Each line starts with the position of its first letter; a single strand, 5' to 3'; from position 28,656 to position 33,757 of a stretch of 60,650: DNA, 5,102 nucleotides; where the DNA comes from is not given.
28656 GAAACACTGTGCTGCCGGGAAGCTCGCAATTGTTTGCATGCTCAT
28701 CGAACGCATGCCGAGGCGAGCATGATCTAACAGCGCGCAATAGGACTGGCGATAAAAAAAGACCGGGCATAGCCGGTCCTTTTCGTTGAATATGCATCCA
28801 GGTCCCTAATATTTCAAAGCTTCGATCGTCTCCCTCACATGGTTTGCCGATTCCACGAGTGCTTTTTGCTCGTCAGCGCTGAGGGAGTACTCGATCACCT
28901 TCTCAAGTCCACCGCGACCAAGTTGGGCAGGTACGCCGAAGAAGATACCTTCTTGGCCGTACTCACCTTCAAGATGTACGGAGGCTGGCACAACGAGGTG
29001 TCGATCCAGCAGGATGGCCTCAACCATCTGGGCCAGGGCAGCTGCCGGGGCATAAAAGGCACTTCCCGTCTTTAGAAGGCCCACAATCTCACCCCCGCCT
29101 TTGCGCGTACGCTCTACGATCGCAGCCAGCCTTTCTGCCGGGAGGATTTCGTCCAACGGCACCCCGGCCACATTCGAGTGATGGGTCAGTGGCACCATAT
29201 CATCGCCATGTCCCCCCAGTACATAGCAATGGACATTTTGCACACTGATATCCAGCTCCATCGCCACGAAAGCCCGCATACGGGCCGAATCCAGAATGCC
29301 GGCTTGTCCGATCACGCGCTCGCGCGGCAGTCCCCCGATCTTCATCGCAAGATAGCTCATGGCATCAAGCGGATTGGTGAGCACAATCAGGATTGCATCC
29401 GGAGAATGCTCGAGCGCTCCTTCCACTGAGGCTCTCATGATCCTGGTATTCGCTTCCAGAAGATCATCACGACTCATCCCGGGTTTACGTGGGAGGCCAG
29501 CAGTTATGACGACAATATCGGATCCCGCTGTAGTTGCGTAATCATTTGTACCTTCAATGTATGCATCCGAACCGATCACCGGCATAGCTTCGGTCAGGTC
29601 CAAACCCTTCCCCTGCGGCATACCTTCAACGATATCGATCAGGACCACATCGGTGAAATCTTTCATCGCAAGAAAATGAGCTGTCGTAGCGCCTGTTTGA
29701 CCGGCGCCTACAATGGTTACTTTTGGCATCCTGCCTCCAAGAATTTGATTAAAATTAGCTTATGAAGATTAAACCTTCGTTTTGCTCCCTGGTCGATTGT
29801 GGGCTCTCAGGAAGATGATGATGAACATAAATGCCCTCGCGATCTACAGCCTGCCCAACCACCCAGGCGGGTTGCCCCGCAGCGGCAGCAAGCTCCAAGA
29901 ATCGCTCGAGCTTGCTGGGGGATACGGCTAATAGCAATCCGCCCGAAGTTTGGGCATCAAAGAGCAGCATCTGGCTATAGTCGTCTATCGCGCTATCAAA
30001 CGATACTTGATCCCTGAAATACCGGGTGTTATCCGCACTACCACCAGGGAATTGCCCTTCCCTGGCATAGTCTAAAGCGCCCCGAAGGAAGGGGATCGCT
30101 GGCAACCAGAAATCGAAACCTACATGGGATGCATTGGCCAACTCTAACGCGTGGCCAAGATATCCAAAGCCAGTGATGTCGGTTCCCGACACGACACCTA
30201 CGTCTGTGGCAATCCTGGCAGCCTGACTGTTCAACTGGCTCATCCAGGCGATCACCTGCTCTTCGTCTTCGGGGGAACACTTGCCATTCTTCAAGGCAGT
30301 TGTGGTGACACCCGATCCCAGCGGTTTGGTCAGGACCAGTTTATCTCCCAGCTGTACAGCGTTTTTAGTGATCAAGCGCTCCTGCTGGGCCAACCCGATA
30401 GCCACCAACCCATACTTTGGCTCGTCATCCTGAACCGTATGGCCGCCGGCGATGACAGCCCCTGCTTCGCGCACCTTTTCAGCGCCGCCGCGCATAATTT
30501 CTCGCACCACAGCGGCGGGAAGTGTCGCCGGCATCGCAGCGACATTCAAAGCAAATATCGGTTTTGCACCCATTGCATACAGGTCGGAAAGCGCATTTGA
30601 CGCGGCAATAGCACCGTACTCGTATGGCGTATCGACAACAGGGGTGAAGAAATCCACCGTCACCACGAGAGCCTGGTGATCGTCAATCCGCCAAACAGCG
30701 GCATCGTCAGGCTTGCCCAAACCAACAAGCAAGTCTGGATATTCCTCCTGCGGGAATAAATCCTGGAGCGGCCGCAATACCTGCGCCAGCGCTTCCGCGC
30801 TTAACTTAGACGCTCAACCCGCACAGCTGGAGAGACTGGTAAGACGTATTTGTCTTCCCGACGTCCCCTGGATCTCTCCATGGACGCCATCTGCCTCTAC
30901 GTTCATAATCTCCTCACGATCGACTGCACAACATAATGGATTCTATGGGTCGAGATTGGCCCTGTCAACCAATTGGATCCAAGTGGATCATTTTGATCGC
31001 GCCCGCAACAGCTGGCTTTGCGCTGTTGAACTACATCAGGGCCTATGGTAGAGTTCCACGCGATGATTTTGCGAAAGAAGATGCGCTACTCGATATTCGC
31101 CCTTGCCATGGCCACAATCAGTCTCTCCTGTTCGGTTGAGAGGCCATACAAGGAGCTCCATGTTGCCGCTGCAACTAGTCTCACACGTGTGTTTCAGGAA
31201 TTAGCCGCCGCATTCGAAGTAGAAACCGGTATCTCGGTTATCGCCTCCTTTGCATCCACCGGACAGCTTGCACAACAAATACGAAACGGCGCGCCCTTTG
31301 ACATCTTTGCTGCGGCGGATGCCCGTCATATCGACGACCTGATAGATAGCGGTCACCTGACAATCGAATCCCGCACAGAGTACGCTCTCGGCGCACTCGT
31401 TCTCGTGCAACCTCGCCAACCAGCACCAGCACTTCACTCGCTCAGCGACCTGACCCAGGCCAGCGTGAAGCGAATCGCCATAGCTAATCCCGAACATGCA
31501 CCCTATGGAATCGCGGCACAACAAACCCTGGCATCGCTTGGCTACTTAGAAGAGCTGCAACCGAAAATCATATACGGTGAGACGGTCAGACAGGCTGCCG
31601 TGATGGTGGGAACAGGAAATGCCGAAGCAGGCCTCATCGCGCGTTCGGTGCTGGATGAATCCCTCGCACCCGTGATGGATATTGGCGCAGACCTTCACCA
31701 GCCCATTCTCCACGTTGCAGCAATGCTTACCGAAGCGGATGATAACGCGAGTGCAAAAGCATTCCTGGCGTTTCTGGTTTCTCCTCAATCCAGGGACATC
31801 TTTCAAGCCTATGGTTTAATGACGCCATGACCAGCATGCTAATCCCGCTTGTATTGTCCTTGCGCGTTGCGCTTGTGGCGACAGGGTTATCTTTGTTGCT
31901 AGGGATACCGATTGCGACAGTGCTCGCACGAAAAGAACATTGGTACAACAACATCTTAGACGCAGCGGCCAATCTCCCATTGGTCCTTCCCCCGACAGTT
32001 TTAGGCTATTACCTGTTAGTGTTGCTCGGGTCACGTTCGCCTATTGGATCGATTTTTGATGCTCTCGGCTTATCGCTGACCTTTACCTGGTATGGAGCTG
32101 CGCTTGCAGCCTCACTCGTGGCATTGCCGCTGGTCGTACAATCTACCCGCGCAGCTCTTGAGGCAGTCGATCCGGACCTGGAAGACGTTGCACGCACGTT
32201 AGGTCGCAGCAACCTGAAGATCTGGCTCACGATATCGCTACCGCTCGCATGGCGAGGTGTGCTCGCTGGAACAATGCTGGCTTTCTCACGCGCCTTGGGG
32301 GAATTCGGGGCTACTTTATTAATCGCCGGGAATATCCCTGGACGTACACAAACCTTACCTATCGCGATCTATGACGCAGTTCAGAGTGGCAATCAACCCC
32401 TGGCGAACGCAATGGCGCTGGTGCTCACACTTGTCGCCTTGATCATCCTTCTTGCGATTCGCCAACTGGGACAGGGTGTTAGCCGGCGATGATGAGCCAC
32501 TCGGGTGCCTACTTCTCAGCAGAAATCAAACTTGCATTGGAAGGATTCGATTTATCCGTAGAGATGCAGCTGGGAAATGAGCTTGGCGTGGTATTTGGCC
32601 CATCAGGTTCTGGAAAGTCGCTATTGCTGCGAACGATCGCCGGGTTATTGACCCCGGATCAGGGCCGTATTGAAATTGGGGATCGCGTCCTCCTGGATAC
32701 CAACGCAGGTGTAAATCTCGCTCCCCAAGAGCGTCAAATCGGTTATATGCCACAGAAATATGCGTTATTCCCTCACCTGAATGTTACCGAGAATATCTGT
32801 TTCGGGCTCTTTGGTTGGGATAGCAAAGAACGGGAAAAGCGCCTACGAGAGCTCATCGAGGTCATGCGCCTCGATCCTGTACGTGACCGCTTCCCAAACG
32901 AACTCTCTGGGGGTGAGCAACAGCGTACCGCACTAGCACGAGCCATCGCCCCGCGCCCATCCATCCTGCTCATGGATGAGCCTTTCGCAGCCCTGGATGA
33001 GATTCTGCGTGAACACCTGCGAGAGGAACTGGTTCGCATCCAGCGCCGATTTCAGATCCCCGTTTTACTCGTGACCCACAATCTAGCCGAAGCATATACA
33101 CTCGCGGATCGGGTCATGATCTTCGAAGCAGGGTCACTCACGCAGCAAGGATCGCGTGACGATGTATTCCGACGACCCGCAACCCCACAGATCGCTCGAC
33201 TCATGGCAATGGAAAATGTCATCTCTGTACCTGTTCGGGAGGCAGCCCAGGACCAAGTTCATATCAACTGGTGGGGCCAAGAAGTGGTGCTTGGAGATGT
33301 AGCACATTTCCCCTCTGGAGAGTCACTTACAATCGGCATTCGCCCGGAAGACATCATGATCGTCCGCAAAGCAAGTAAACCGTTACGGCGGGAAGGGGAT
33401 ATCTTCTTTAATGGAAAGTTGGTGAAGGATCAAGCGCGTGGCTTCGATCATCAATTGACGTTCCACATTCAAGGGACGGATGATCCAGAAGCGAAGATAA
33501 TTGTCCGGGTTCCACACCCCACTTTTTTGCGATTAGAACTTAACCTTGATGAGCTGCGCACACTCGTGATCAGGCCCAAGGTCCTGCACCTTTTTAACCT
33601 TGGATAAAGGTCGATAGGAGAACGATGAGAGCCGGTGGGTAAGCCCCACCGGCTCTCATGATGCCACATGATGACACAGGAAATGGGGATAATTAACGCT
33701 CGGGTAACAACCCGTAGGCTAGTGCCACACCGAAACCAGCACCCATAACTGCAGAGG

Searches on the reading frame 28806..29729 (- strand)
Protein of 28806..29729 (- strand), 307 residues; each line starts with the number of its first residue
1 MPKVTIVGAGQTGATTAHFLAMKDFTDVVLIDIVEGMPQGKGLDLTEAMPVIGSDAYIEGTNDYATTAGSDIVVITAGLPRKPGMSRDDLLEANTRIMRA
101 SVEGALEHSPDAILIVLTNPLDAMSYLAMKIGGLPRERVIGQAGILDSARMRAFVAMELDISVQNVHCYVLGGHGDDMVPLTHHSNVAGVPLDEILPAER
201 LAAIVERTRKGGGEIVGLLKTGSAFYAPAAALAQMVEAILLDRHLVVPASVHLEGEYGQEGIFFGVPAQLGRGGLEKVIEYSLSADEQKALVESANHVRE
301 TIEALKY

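Call 22: search_protein_families(library=pfam, proteins=[window:28806-29729:-], max_evalue=0.00001)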
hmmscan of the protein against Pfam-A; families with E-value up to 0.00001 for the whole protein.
window:28806-29729:- (307 aa): 2 families
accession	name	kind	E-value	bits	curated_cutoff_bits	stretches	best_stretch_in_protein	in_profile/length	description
PF00056.29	Ldh_1_N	-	1.4e-39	135.8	27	1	3-141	2-141/141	lactate/malate dehydrogenase, NAD binding domain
PF02866.23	Ldh_1_C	-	1.2e-32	113.7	22.6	1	146-304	3-169/174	lactate/malate dehydrogenase, alpha/beta C-terminal domain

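Call 50: search_protein_families(library=ncbifam, proteins=[window:28806-29729:-], max_evalue=1e-20)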
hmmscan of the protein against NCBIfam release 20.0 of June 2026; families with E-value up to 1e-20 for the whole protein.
window:28806-29729:- (307 aa): 7 families
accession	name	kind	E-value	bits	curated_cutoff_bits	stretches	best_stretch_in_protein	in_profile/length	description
TIGR01763.1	MalateDH_bact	equivalog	6.3e-136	452.5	351.85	1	3-305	3-305/305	malate dehydrogenase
NF004863.0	PRK06223.1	subfamily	4.6e-128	426.8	283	1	1-306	3-308/313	malate dehydrogenase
NF000824.0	PRK00066.1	subfamily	6.6e-77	258.9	339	1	3-305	8-314/316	L-lactate dehydrogenase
TIGR01771.1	L-LDH-NAD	equivalog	9e-74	248.5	303.55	1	6-299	1-298/299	L-lactate dehydrogenase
NF041314.1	Malate_DH_Halo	equivalog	1.4e-59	201.8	550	1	2-303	2-301/304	malate dehydrogenase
TIGR01772.1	MDH_euk_gproteo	equivalog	4.4e-31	108.3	273.05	1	3-303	1-305/313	malate dehydrogenase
TIGR01759.1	MalateDH-SF1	subfamily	7.6e-22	77.7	345.65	1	61-297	71-319/327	malate dehydrogenase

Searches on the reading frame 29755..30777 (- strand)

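Call 22: search_protein_families(library=pfam, proteins=[window:29755-30777:-], max_evalue=0.00001)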
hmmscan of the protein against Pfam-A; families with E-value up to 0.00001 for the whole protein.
window:29755-30777:- (340 aa): 2 families
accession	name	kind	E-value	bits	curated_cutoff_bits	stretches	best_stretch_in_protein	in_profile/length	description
PF00586.29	AIRS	-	5.7e-29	101.2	24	1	24-129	2-111/112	AIR synthase related protein, N-terminal domain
PF02769.27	AIRS_C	-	3.8e-18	66.5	23.1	1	144-319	3-154/156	AIR synthase related protein, C-terminal domain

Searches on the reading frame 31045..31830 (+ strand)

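Call 23: search_protein_families(library=pfam, proteins=[window:31045-31830:+], max_evalue=0.00001)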
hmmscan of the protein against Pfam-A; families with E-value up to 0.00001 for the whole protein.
window:31045-31830:+ (261 aa): 3 families
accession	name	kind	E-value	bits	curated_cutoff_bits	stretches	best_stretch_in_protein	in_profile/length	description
PF13531.11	SBP_bac_11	-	1.8e-55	188.6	25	1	38-258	1-226/227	Bacterial extracellular solute-binding protein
PF01547.30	SBP_bac_1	-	8.8e-15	55.9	26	1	44-249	2-305/307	Bacterial extracellular solute-binding protein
PF12849.12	PBP_like_2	-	1.4e-06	28.7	27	0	35-144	9-115/267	PBP superfamily domain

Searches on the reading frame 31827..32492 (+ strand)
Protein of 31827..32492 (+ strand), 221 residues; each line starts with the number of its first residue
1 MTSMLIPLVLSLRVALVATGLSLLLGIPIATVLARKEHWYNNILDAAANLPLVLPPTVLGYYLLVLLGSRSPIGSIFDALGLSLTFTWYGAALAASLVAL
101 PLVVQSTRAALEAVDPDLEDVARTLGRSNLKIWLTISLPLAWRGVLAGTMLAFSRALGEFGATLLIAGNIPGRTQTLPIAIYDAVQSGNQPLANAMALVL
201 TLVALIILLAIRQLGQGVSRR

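Call 23: search_protein_families(library=pfam, proteins=[window:31827-32492:+], max_evalue=0.00001)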
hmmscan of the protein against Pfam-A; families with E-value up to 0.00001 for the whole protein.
window:31827-32492:+ (221 aa): 1 family
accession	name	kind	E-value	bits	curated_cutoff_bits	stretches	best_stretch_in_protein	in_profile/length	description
PF00528.27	BPD_transp_1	-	1e-16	61.7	26.4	1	26-217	1-181/184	Binding-protein-dependent transport system inner membrane component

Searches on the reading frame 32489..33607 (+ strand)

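Call 23: search_protein_families(library=pfam, proteins=[window:32489-33607:+], max_evalue=0.00001)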
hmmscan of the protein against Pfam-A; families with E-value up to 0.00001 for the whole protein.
window:32489-33607:+ (372 aa): 3 families
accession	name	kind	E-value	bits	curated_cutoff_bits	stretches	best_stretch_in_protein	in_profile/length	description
PF00005.33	ABC_tran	-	6.9e-30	104.9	25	1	22-167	4-137/137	ABC transporter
PF13304.12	AAA_21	-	4.4e-06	27.4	27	0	140-199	239-300/304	AAA domain, putative AbiEii toxin, Type IV TA system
PF02463.25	SMC_N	-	9.7e-06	25.6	40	0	136-203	134-205/220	RecF/RecN/SMC N terminal domain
